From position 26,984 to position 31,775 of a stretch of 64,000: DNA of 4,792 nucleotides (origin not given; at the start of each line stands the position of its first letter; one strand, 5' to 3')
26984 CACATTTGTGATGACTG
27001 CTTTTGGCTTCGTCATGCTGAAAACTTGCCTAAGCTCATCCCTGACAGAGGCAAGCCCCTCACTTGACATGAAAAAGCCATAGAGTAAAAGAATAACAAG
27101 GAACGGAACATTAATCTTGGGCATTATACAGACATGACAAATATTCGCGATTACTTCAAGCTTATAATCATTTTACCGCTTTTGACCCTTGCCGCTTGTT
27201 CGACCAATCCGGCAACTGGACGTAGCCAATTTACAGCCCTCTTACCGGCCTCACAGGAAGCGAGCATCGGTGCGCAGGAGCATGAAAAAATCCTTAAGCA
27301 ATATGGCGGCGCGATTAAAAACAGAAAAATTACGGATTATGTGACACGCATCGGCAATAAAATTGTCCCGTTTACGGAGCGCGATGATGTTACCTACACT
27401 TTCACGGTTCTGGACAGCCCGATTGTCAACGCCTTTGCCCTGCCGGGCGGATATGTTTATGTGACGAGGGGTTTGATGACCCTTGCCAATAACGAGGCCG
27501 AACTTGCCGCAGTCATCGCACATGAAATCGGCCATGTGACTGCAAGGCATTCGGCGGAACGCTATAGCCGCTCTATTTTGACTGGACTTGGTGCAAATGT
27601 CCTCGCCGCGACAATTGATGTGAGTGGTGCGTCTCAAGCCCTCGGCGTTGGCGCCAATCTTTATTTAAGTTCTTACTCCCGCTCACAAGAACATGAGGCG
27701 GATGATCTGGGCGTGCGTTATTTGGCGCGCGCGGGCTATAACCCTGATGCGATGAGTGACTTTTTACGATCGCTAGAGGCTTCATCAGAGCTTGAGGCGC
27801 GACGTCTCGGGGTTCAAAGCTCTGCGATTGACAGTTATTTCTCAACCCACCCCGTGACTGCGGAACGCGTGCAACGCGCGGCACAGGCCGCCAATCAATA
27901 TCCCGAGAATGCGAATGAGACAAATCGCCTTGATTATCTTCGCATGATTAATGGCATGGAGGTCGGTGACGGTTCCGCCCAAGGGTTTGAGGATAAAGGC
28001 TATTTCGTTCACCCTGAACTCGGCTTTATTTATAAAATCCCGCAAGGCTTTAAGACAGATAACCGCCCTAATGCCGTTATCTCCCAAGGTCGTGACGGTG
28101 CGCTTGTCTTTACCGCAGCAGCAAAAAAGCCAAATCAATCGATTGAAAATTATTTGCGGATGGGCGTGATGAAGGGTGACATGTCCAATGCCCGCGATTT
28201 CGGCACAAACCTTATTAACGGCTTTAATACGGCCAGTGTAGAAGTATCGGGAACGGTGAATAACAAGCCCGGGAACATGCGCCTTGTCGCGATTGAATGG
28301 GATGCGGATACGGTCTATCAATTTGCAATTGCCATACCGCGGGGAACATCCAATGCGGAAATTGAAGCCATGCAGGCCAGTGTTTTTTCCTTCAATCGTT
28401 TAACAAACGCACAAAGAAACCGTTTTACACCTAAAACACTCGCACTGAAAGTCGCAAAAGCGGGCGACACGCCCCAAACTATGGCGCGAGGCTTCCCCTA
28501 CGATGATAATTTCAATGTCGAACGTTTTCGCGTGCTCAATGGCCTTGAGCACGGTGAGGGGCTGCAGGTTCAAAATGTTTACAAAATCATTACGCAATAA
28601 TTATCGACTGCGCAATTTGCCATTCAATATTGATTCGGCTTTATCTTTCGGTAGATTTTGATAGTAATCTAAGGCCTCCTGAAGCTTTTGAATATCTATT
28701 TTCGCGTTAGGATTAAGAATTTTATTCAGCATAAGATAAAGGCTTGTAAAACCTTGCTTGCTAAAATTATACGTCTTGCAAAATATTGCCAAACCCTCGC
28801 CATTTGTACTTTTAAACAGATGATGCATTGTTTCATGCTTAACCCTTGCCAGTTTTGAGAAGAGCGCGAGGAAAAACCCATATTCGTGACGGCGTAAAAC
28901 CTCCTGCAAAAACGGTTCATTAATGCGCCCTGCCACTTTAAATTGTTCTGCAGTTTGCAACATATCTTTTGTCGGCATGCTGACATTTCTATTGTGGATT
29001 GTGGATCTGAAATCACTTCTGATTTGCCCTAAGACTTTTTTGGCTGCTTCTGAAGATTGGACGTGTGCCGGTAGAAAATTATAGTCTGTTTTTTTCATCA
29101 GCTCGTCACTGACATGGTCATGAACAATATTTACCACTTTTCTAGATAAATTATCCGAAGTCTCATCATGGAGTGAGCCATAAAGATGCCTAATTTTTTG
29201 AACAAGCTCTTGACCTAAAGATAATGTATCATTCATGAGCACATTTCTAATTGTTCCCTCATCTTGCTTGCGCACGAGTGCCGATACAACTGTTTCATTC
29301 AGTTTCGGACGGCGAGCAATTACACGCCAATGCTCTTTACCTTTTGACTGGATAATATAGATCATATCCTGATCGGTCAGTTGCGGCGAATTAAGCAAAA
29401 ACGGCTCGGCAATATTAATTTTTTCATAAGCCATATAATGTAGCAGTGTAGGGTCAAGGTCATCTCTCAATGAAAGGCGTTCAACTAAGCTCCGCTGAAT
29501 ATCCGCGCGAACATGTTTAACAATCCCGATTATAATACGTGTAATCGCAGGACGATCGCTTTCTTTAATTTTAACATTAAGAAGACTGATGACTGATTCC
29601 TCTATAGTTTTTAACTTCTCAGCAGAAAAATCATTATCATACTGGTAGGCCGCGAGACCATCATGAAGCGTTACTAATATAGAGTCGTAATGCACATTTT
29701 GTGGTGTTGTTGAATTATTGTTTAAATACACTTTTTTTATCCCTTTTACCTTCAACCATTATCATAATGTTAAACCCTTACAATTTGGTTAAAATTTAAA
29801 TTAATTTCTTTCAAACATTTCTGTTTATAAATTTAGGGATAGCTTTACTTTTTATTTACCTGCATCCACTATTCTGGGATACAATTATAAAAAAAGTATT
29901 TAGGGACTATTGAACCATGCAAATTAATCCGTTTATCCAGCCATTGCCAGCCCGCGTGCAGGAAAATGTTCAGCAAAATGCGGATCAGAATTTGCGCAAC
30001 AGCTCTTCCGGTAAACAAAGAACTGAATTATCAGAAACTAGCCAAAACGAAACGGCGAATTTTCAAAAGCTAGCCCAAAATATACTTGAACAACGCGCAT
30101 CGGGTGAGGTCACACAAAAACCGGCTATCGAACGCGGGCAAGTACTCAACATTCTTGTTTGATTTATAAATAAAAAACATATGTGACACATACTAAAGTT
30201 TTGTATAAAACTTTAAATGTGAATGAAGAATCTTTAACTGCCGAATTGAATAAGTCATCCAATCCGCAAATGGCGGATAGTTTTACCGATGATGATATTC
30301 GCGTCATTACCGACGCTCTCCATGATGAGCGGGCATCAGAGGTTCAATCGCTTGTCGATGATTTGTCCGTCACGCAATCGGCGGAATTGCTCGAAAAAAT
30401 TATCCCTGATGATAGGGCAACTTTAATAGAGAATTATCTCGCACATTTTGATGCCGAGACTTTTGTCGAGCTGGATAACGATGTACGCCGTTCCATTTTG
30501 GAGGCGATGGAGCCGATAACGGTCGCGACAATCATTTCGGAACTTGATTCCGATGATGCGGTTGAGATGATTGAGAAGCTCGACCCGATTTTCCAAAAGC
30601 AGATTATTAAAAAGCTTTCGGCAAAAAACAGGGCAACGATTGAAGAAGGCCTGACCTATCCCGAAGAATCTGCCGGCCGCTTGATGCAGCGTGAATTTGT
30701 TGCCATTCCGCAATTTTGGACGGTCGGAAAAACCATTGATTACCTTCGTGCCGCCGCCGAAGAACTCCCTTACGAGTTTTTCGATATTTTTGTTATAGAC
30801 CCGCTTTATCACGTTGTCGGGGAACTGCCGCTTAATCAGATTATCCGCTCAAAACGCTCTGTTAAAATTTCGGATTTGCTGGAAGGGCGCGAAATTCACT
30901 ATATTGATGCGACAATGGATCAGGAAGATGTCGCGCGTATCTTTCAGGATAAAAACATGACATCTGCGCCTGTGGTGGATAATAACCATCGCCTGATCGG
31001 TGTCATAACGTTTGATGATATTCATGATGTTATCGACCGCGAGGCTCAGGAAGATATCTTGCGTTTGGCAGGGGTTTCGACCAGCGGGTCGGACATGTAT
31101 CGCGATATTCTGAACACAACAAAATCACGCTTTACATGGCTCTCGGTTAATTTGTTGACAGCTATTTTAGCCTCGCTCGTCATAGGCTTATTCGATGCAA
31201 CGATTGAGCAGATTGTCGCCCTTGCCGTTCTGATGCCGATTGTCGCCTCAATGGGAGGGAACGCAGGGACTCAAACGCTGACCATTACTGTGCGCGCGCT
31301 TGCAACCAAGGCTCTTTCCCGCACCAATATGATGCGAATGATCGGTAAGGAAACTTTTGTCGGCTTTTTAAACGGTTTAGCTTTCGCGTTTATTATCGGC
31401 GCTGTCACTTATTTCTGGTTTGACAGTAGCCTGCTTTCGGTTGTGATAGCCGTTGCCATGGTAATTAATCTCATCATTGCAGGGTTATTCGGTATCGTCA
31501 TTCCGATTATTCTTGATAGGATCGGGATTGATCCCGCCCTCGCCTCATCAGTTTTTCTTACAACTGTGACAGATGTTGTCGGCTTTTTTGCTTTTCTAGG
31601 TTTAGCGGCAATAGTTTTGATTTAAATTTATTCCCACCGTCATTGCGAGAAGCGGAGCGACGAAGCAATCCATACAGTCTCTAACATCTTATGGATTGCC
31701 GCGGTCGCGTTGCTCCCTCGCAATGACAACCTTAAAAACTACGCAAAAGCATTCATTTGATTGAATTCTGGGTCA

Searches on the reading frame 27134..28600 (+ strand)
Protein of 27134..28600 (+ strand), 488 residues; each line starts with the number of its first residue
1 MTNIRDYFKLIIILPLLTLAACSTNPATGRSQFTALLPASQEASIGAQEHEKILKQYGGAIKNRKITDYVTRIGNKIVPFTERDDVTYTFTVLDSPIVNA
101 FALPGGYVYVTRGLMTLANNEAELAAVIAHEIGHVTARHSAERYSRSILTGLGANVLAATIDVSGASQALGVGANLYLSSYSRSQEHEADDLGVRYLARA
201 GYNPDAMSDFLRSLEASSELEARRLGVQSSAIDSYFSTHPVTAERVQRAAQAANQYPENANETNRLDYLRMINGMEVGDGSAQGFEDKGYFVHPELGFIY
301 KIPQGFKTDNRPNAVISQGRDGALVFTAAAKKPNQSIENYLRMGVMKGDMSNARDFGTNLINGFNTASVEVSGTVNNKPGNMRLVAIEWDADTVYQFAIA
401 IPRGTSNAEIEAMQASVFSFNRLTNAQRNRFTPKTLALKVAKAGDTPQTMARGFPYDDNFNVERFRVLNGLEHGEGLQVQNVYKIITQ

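Call 51: search_protein_families(library=ncbifam, proteins=[window:27134-28600:+], max_evalue=1e-10)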
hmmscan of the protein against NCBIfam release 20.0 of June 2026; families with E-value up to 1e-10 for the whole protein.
window:27134-28600:+ (488 aa): 2 families
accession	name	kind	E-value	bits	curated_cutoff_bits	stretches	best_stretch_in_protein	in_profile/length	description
NF052400.1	M48_BAM_BepA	equivalog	9.6e-38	130.2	570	1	26-263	31-267/483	beta-barrel assembly-enhancing protease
NF052399.1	M48_lipo_LoiP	exception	1.3e-15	57.6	365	1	88-249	87-240/247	metalloprotease LoiP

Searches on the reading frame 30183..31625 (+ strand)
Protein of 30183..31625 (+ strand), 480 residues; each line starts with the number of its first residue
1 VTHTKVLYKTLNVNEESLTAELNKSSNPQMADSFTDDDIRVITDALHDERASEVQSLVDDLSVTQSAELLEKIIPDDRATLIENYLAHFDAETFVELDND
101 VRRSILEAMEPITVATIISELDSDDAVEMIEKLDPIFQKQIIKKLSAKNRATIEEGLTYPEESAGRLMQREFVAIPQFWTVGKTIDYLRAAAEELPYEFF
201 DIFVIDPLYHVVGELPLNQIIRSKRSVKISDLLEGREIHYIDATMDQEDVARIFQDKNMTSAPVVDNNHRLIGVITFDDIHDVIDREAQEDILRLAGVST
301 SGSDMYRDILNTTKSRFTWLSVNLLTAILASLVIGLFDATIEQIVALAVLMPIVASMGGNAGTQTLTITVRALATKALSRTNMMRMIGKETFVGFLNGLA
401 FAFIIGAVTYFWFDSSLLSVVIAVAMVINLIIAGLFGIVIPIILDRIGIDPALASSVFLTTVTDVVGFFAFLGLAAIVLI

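Call 51: search_protein_families(library=ncbifam, proteins=[window:30183-31625:+], max_evalue=1e-10)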
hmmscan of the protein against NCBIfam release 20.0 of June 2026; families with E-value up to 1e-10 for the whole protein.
window:30183-31625:+ (480 aa): 1 family
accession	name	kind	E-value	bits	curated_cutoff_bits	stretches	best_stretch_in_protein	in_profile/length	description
TIGR00400.1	mgtE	equivalog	8.3e-94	314.9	232.75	1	40-479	10-447/450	magnesium transporter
